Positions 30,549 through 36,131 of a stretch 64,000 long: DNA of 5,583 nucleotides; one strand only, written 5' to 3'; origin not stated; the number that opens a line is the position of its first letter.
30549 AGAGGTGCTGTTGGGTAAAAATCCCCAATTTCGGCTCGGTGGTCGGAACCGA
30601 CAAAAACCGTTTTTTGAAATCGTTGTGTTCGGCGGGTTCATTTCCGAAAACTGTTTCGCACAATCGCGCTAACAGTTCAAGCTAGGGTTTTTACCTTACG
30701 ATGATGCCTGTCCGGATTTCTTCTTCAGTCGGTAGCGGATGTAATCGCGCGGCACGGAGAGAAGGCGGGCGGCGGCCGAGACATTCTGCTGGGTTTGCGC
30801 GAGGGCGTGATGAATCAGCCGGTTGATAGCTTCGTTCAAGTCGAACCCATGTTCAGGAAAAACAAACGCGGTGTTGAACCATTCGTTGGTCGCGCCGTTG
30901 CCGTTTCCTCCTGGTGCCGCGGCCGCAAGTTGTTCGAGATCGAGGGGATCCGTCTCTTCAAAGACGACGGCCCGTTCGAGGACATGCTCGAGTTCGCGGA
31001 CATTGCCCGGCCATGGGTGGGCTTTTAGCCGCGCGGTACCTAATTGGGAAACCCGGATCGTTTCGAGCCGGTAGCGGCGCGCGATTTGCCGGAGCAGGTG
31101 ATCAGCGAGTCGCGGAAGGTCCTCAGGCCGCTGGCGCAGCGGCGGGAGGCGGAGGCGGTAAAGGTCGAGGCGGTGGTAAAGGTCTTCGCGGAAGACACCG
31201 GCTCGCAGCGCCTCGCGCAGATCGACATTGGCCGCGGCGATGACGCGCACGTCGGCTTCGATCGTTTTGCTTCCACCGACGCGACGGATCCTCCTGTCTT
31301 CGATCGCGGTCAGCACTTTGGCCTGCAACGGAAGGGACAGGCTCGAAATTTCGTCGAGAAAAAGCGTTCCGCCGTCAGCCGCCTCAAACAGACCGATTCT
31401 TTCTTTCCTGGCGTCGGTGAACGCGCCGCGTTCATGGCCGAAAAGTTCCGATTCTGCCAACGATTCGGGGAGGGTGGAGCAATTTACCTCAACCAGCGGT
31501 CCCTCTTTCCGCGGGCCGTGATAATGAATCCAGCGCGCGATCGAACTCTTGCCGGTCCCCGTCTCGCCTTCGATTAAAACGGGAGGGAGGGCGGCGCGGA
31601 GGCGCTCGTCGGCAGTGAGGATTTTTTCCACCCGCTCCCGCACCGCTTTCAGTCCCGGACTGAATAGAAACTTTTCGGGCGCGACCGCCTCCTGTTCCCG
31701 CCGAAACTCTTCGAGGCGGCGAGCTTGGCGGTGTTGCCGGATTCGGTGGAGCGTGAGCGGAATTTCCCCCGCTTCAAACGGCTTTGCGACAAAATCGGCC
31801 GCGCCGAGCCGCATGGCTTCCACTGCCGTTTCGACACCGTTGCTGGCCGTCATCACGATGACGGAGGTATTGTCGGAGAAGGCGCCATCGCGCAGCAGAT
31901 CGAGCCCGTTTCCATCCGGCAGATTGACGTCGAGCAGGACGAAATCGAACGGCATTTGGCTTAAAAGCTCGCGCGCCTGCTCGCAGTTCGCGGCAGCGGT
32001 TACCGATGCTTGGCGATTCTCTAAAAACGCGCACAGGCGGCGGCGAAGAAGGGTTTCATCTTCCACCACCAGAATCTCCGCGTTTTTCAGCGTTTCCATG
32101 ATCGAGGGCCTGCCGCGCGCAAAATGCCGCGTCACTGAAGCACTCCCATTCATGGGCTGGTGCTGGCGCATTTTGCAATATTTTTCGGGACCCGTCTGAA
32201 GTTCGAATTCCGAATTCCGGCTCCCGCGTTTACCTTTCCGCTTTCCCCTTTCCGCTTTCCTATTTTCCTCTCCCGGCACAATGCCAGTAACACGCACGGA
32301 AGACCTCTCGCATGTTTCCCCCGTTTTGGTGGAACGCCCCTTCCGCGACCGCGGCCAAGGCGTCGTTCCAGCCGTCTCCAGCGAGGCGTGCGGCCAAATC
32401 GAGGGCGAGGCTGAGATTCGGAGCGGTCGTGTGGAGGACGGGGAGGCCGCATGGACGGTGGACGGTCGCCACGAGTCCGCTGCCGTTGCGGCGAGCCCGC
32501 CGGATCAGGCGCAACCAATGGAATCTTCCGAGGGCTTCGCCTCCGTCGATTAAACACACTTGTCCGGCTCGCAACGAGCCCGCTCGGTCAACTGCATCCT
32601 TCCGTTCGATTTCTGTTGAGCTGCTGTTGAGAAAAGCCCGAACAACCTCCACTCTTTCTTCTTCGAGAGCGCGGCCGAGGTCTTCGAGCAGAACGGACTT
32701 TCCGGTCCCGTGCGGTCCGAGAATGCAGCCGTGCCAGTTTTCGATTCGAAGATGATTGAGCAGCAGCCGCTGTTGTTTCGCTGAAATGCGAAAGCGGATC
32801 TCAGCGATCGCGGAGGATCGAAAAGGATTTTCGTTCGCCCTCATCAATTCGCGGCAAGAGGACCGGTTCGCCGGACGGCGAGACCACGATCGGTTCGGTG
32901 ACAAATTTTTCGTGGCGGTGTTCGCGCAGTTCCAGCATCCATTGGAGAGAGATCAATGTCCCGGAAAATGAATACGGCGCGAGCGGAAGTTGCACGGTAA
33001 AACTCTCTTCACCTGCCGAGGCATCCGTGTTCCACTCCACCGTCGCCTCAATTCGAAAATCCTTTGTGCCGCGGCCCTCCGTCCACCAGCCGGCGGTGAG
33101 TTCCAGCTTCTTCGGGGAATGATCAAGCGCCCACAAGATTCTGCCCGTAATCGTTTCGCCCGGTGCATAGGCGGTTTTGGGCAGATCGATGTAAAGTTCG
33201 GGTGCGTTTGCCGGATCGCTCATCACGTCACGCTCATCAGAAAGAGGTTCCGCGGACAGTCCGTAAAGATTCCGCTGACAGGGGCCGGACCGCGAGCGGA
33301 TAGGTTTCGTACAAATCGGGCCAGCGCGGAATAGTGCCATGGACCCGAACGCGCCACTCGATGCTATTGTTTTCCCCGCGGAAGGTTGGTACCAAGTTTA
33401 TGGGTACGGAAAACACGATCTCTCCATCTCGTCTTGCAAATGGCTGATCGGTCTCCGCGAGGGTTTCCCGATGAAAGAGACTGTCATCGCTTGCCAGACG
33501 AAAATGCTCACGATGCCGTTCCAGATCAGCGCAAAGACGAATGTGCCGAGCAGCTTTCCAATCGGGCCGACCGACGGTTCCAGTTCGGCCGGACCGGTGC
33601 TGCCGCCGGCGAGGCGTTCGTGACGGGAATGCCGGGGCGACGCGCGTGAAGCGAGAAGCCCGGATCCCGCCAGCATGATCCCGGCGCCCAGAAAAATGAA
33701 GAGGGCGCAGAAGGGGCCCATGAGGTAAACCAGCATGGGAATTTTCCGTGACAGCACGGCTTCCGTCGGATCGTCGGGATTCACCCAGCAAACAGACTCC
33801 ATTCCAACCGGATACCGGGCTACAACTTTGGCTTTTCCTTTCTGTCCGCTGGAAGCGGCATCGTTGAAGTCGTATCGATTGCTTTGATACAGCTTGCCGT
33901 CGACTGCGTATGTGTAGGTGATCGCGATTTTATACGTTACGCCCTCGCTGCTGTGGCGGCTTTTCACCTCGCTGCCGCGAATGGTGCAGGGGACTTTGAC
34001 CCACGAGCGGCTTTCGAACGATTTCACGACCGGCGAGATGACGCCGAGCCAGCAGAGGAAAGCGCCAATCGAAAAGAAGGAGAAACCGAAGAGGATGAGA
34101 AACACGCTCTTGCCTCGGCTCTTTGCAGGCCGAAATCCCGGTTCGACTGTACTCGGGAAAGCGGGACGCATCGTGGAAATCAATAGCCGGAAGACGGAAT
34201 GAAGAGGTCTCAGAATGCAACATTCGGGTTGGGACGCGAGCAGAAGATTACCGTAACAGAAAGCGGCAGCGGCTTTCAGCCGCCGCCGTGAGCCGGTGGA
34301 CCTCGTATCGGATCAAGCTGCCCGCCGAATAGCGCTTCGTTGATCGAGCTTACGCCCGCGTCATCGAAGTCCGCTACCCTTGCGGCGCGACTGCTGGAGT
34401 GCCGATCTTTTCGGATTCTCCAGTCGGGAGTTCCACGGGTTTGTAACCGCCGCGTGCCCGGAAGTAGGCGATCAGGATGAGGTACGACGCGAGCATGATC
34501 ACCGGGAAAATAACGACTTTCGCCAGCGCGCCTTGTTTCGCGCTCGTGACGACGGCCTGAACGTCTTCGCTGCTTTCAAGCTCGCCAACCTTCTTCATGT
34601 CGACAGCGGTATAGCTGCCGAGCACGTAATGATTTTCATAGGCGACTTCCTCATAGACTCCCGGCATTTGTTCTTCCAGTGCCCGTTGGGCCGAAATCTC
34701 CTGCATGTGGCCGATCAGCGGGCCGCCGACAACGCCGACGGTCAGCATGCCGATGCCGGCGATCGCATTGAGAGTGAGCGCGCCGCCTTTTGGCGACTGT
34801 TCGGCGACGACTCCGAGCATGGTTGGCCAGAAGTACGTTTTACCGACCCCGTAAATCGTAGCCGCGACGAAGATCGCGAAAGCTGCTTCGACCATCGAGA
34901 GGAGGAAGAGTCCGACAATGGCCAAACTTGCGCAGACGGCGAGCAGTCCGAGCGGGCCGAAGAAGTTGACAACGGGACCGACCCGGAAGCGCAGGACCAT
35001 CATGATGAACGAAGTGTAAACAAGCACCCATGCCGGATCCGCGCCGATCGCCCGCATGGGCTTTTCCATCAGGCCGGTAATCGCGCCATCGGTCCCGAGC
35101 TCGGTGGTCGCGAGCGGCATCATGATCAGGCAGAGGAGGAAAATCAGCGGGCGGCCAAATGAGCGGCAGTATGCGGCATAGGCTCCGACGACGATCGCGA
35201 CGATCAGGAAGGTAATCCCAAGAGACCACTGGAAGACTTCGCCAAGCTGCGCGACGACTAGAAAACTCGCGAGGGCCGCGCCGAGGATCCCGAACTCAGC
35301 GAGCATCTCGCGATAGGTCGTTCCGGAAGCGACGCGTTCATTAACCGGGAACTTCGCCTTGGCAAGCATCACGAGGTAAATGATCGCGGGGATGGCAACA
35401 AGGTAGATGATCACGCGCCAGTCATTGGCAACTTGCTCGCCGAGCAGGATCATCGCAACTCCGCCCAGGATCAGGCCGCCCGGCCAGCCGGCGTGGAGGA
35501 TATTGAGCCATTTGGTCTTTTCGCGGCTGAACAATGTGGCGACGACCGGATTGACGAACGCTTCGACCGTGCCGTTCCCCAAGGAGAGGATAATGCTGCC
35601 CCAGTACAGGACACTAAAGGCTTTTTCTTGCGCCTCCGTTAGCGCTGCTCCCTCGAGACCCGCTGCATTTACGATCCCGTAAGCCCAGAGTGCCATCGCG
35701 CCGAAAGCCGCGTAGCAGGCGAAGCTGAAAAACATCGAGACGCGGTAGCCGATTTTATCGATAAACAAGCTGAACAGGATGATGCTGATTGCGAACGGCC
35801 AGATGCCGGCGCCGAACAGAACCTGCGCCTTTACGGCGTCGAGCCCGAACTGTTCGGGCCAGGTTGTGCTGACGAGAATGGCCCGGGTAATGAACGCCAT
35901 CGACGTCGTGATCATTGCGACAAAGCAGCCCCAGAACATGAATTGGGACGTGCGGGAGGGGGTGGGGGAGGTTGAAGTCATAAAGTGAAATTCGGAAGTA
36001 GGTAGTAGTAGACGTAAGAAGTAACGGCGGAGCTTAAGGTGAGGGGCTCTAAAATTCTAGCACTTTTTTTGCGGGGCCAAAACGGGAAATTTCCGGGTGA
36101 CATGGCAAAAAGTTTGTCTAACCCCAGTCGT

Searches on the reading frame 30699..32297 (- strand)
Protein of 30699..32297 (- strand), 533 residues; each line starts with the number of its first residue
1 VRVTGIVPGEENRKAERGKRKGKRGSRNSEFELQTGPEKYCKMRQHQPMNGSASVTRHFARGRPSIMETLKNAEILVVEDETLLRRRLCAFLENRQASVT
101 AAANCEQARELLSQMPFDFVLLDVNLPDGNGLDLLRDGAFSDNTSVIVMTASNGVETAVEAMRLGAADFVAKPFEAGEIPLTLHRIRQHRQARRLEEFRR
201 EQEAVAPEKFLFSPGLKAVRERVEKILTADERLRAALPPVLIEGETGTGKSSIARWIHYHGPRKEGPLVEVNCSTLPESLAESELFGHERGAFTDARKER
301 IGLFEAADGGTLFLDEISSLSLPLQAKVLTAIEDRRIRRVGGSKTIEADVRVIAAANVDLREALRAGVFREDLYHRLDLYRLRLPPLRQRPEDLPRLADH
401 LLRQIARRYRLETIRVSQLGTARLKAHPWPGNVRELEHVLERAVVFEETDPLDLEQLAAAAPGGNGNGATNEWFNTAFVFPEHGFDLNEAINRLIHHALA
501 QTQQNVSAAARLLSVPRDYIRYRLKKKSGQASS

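Call 49: search_protein_families(library=pfam, proteins=[window:30699-32297:-], max_evalue=0.001)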
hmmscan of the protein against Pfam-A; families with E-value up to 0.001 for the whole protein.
window:30699-32297:- (533 aa): 7 families
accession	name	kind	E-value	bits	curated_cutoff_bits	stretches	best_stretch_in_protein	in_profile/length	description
PF00158.32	Sigma54_activat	-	9.2e-60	201.6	20.2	1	222-382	7-167/168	Sigma-54 interaction domain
PF00072.30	Response_reg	-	3.7e-24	85.5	30.2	1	75-179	1-106/111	Response regulator receiver domain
PF25601.1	AAA_lid_14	-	2.4e-19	69.4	27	1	388-460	1-73/87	AAA+ ATPase lid domain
PF14532.12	Sigma54_activ_2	-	4e-15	56.7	25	1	231-387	15-138/138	Sigma-54 interaction domain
PF07728.20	AAA_5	-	2.7e-08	34.4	22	1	239-358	1-123/139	AAA domain (dynein-related subfamily)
PF00004.35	AAA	-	6.8e-06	27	21.2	1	240-366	1-120/131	ATPase family associated with various cellular activities (AAA)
PF02954.25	HTH_8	-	8e-05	22.7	22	1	493-526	8-41/42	Bacterial regulatory protein, Fis family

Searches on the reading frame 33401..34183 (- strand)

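Call 68: search_protein_families(library=pfam, proteins=[window:33401-34183:-], max_evalue=0.01)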
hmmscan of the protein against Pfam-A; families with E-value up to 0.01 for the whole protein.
window:33401-34183:- (261 aa): 1 family
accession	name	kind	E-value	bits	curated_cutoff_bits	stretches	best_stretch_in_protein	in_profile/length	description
PF12158.14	DUF3592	-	3.7e-16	60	25.3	1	64-147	1-82/84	Domain of unknown function (DUF3592)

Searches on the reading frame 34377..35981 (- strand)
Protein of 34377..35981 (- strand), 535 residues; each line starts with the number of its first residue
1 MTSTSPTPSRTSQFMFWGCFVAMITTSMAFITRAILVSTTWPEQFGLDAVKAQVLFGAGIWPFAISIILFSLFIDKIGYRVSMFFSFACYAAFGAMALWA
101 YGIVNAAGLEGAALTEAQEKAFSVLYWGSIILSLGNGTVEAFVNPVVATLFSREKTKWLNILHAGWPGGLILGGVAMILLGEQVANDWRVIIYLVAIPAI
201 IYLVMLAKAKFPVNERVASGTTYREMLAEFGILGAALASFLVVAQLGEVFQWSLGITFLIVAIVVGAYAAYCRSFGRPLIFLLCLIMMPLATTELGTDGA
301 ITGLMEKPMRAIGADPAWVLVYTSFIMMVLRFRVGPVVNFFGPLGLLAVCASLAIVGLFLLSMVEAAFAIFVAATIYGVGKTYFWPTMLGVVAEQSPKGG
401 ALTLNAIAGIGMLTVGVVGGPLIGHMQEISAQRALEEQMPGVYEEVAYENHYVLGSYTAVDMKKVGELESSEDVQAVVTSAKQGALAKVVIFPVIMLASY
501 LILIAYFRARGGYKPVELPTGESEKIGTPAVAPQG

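Call 49: search_protein_families(library=pfam, proteins=[window:34377-35981:-], max_evalue=0.001)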
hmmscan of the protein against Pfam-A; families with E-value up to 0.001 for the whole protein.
window:34377-35981:- (535 aa): 1 family
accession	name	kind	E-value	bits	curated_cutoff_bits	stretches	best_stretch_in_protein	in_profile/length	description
PF07690.21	MFS_1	-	6.6e-15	55.3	33.4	1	20-419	3-345/347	Major Facilitator Superfamily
